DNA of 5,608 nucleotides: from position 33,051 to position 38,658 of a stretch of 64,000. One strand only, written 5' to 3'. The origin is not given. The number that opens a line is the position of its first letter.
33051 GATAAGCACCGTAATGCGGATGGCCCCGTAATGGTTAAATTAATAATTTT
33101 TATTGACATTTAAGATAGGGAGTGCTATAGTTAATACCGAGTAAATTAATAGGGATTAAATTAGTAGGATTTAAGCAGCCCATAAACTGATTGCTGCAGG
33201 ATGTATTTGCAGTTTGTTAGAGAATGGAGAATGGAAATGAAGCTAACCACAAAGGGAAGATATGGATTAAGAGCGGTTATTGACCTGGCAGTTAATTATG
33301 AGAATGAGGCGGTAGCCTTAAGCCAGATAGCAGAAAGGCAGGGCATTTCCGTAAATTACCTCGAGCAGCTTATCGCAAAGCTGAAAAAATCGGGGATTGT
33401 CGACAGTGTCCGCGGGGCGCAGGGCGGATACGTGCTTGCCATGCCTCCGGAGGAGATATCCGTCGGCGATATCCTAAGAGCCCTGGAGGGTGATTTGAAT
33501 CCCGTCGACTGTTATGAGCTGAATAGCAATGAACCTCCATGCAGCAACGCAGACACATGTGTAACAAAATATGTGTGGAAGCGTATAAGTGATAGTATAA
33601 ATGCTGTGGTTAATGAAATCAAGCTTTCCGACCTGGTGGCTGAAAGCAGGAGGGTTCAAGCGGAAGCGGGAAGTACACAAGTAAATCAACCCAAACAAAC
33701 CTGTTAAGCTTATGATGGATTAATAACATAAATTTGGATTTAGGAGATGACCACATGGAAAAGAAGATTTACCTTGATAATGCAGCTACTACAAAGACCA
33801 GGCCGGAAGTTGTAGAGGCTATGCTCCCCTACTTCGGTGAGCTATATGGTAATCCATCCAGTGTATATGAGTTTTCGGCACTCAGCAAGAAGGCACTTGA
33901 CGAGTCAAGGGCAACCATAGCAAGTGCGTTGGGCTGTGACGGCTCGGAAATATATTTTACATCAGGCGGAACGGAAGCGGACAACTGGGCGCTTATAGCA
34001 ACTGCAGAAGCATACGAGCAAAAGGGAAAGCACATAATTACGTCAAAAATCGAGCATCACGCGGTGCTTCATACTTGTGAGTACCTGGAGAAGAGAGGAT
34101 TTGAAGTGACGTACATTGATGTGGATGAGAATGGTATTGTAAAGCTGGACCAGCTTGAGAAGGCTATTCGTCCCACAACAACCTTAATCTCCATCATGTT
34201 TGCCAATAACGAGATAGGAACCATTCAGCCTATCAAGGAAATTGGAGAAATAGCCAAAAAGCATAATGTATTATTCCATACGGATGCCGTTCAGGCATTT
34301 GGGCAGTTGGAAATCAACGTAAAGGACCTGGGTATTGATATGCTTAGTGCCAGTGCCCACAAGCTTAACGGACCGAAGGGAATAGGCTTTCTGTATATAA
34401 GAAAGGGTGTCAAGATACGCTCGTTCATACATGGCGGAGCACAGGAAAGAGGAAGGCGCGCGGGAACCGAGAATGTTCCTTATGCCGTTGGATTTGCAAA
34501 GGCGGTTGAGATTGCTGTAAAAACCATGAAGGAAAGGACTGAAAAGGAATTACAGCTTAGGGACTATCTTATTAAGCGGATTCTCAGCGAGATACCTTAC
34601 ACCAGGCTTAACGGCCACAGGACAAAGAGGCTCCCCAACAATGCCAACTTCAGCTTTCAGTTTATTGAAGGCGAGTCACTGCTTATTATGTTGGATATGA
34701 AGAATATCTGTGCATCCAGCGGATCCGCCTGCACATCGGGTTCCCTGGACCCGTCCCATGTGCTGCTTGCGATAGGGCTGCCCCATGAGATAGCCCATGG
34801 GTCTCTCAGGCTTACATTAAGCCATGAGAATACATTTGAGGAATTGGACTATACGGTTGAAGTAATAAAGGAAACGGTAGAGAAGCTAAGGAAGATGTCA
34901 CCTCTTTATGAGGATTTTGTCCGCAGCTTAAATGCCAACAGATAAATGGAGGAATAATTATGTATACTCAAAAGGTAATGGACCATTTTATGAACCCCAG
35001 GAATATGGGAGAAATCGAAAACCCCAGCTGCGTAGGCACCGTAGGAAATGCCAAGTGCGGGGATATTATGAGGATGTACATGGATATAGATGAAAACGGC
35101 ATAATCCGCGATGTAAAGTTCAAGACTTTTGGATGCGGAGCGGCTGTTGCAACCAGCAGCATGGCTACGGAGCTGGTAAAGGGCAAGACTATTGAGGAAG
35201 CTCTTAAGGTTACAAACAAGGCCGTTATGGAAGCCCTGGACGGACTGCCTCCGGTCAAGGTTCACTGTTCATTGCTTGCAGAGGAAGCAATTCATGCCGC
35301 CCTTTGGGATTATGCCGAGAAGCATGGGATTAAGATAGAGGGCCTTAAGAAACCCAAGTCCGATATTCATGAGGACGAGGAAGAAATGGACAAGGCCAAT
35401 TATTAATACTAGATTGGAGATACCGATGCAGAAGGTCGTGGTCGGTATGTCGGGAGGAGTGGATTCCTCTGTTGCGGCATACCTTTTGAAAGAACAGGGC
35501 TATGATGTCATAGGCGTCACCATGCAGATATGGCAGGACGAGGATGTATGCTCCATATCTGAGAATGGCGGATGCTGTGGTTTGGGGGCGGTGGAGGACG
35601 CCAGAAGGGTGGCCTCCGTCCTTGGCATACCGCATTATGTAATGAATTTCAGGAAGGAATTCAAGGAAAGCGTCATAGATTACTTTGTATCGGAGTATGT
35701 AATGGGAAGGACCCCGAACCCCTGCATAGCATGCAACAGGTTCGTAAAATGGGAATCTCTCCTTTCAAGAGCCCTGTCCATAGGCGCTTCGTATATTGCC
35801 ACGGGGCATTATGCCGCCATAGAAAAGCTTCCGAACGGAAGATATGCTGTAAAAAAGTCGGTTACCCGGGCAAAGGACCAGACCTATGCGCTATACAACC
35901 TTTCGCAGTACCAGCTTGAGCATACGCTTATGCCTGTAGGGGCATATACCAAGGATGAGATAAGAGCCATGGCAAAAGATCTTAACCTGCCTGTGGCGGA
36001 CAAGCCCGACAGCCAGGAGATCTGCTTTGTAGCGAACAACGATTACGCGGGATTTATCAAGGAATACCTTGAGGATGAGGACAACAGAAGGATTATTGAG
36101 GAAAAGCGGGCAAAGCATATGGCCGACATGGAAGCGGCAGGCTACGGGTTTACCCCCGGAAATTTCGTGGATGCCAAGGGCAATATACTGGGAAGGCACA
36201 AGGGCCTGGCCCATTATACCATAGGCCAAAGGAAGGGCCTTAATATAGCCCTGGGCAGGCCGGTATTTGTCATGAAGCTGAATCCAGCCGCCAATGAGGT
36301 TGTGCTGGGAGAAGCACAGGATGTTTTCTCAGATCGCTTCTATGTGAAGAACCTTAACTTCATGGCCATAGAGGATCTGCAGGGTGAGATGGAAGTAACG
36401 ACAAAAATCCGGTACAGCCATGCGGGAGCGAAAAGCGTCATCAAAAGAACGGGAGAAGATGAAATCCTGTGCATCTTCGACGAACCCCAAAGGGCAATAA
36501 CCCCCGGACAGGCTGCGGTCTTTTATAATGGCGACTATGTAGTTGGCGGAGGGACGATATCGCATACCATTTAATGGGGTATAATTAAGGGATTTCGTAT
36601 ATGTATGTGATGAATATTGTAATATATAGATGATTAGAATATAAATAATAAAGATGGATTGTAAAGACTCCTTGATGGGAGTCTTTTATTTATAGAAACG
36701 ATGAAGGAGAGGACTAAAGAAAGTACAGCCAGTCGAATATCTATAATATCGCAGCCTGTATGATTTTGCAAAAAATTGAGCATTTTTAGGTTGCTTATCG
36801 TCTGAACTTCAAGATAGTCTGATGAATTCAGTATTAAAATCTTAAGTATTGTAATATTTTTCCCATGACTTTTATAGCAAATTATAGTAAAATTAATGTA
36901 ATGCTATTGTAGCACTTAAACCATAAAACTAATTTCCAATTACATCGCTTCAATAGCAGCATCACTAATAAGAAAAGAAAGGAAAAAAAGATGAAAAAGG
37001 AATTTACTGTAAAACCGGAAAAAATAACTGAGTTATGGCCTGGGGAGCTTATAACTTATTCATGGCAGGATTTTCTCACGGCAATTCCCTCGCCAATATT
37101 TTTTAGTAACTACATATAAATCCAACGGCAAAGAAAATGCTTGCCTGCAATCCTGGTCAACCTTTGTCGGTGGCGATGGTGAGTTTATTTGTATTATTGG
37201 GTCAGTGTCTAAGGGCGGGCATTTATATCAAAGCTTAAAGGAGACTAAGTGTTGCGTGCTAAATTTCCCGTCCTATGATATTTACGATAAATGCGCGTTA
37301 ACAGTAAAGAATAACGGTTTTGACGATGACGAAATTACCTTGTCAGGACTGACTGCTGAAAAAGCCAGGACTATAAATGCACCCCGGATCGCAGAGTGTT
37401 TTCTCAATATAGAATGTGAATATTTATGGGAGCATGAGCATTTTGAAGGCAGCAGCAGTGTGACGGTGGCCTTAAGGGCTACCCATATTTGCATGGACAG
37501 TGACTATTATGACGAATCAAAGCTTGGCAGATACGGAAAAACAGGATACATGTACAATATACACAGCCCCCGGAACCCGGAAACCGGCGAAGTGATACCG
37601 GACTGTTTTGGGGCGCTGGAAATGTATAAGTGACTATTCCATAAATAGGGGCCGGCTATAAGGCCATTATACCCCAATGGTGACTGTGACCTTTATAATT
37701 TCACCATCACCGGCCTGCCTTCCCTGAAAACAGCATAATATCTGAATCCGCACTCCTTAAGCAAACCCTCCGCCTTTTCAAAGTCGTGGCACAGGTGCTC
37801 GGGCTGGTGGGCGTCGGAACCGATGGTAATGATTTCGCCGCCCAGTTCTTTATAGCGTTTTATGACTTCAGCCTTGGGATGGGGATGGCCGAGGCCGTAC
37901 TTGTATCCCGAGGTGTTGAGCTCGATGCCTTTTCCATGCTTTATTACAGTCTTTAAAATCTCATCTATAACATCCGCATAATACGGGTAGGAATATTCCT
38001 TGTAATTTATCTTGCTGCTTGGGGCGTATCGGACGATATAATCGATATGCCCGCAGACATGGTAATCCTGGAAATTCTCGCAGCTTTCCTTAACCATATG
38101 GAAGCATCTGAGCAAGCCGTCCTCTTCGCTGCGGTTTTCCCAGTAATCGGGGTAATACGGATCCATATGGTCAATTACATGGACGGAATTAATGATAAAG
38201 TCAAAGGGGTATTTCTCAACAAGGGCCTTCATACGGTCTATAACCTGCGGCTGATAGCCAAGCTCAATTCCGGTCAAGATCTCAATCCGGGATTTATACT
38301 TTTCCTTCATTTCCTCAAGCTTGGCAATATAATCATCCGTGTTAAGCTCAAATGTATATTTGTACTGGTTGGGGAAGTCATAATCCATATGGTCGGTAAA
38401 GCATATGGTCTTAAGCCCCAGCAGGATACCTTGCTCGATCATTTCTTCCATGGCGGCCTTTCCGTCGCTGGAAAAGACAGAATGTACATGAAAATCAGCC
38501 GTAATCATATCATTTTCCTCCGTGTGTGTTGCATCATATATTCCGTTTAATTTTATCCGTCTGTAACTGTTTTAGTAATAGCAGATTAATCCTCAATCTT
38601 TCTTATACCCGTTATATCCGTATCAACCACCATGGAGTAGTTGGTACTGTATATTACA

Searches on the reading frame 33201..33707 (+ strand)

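Call 61: search_protein_families(library=pfam, proteins=[window:33201-33707:+], max_evalue=0.0001)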
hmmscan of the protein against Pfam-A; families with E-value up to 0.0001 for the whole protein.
window:33201-33707:+ (168 aa): 1 family
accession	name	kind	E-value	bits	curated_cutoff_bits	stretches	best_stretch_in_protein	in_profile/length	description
PF02082.26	Rrf2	-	4.8e-44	150.1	30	1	15-148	1-132/132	Iron-dependent Transcriptional regulator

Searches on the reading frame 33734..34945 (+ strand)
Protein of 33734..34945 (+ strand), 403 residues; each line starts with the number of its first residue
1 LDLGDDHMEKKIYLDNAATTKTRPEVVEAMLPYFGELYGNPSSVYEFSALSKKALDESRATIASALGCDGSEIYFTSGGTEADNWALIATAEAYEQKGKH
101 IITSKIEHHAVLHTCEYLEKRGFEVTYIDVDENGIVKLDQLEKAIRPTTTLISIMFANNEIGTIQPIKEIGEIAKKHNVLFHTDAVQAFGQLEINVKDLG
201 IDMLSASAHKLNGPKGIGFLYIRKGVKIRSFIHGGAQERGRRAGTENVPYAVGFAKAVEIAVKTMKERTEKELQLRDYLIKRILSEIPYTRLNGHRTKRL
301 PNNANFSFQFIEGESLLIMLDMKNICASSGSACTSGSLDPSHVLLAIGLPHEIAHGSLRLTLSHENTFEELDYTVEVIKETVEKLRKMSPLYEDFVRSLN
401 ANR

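Call 61: search_protein_families(library=pfam, proteins=[window:33734-34945:+], max_evalue=0.0001)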
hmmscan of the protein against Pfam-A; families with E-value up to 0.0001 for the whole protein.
window:33734-34945:+ (403 aa): 4 families
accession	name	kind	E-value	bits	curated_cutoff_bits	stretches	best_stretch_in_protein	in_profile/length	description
PF00266.25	Aminotran_5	-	2.2e-88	297.2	21.5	1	12-373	1-370/371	Aminotransferase class-V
PF01212.27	Beta_elim_lyase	-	1.8e-09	37.8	27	1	72-224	49-213/288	Beta-eliminating lyase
PF01041.23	DegT_DnrJ_EryC1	-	2.8e-09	37.1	19.8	1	76-191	45-152/360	DegT/DnrJ/EryC1/StrS aminotransferase family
PF01053.26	Cys_Met_Meta_PP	-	2.8e-06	26.6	27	1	73-210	70-198/381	Cys/Met metabolism PLP-dependent enzyme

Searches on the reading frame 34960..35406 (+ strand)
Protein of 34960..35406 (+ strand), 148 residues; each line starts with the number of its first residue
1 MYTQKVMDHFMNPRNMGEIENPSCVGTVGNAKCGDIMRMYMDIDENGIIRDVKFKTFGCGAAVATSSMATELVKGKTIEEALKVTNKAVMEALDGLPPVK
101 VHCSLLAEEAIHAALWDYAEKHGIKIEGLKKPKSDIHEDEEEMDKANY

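Call 62: search_protein_families(library=pfam, proteins=[window:34960-35406:+], max_evalue=0.0001)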
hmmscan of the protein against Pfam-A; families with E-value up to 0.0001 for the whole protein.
window:34960-35406:+ (148 aa): 1 family
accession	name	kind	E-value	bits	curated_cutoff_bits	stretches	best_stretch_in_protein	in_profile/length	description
PF01592.21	NifU_N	-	2e-49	167.4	22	1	1-122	1-124/127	NifU-like N terminal domain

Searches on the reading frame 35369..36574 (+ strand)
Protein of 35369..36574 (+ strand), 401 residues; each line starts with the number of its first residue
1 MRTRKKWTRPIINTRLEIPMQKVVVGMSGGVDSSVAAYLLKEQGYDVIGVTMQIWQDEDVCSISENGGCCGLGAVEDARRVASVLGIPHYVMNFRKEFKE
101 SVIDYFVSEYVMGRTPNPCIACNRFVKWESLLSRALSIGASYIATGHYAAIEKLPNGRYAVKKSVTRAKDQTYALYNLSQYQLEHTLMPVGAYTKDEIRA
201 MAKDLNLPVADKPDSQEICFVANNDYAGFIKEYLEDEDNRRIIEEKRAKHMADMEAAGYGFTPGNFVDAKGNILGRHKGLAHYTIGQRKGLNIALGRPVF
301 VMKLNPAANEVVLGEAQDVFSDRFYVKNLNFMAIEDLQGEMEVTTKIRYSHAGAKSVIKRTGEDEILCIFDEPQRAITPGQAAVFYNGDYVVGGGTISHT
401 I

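Call 61: search_protein_families(library=pfam, proteins=[window:35369-36574:+], max_evalue=0.0001)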
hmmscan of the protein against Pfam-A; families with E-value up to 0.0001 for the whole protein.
window:35369-36574:+ (401 aa): 7 families
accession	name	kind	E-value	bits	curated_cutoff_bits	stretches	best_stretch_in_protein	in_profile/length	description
PF03054.22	tRNA_Me_trans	-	1e-74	251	20.6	1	21-222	1-201/202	tRNA methyl transferase HUP domain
PF20258.4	tRNA_Me_trans_C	-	1.6e-20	73.6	20.6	1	322-397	2-77/77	Aminomethyltransferase beta-barrel domain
PF20259.3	tRNA_Me_trans_M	-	3.4e-18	65.4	27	1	261-314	10-65/66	tRNA methyl transferase PRC-barrel domain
PF02540.23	NAD_synthase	-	6.6e-07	29.1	21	1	18-52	16-52/242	NAD synthase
PF00764.25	Arginosuc_synth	-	4.1e-06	27.4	27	1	22-71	1-52/162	Arginosuccinate synthase N-terminal HUP domain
PF24167.1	DUF7411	-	6.7e-06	26.2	28.7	0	22-106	2-70/194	Family of unknown function (DUF7411)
PF06508.19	QueC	-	7.7e-05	22.7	22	0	22-59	1-38/210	Queuosine biosynthesis protein QueC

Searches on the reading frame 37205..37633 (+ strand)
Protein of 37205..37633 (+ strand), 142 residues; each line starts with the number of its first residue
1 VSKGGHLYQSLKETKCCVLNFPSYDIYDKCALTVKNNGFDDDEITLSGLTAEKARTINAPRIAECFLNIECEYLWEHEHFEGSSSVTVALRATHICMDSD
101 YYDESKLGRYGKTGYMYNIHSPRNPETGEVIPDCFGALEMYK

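Call 62: search_protein_families(library=pfam, proteins=[window:37205-37633:+], max_evalue=0.0001)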
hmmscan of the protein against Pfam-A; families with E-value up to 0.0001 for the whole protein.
window:37205-37633:+ (142 aa): 1 family
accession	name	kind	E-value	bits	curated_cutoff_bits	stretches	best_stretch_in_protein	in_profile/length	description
PF01613.24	Flavin_Reduct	-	7.4e-07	29.8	27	1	4-99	44-135/153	Flavin reductase like domain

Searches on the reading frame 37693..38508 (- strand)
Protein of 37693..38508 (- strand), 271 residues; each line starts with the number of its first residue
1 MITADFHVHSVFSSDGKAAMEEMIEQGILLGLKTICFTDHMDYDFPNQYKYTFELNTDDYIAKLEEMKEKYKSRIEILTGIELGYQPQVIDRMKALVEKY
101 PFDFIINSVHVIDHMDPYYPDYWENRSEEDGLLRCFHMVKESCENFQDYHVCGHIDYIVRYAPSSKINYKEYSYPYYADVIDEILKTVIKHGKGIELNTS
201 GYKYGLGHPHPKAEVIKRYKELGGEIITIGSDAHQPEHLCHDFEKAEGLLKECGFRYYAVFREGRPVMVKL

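Call 61: search_protein_families(library=pfam, proteins=[window:37693-38508:-], max_evalue=0.0001)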
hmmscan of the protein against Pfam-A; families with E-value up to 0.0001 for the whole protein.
window:37693-38508:- (271 aa): 1 family
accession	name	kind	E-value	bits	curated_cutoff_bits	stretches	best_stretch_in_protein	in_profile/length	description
PF02811.25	PHP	-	8.7e-31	107.9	26.4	1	5-200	1-164/164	PHP domain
